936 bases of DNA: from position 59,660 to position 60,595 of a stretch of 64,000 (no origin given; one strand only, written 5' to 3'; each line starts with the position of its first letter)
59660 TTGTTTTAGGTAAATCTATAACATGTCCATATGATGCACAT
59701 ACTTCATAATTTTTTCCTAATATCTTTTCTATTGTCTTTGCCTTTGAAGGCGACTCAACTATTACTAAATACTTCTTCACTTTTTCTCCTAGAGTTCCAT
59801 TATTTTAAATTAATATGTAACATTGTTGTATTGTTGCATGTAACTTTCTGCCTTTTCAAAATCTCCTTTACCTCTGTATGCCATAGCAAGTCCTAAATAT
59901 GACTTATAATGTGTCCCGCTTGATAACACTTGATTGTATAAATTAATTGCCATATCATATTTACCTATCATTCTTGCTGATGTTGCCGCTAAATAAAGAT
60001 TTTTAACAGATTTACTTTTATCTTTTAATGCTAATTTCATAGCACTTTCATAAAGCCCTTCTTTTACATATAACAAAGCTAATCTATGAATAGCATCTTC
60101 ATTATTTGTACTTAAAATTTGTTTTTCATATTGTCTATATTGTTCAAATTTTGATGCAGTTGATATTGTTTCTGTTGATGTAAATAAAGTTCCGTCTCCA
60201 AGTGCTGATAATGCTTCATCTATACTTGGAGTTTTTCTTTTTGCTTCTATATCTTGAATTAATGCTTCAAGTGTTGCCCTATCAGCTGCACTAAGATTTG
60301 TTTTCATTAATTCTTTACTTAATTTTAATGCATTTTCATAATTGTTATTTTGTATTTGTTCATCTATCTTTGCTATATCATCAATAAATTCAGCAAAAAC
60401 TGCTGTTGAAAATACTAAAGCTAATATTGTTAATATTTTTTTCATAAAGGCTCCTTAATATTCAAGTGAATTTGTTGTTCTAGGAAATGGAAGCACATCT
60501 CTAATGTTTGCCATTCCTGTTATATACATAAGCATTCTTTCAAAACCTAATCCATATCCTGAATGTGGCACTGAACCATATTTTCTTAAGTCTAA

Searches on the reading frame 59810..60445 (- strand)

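Call 4: search_protein_families(library=pfam, proteins=[window:59810-60445:-], max_evalue=1)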
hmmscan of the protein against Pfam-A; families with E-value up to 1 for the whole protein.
window:59810-60445:- (211 aa): 21 families
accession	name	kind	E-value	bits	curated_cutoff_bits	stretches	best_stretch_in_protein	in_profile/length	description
PF13176.12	TPR_7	-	4.8e-09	36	27.9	1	183-205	2-24/36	Tetratricopeptide repeat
PF12895.13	ANAPC3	-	9.2e-09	35.9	27.2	1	107-171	13-80/82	Anaphase-promoting complex, cyclosome, subunit 3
PF14559.12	TPR_19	-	1.2e-07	32.4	25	1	161-206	5-51/68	Tetratricopeptide repeat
PF07719.23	TPR_2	-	5.3e-07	29.7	27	2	182-205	3-26/34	Tetratricopeptide repeat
PF13181.12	TPR_8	-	1.7e-06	28.1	25.7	1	181-205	2-26/34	Tetratricopeptide repeat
PF13424.12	TPR_12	-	1.9e-06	28.4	30.1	2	131-174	25-72/77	Tetratricopeptide repeat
PF00515.34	TPR_1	-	1.9e-06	27.9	27.8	2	181-202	2-23/34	Tetratricopeptide repeat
PF13374.12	TPR_10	-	0.00011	22.6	27.5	1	182-205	4-27/42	Tetratricopeptide repeat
PF13428.12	TPR_14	-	0.00014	22.7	23.5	0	183-206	4-27/44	Tetratricopeptide repeat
PF13432.12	TPR_16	-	0.00016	22.5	32.7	1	151-205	1-56/65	Tetratricopeptide repeat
PF13174.12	TPR_6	-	0.00021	22.2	26.3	2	182-206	2-26/33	Tetratricopeptide repeat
PF13431.12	TPR_17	-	0.00059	20.4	24.4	1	178-200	11-33/34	Tetratricopeptide repeat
PF01535.26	PPR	-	0.003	18.1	25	0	126-138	10-22/31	PPR repeat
PF13414.12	TPR_11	-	0.019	15.1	26.8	0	161-174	8-21/42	TPR repeat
PF24575.1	TPR_Slam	-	0.022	15.6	35.2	0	150-180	50-80/104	Surface lipoprotein assembly modifier, N-terminal TPR repeats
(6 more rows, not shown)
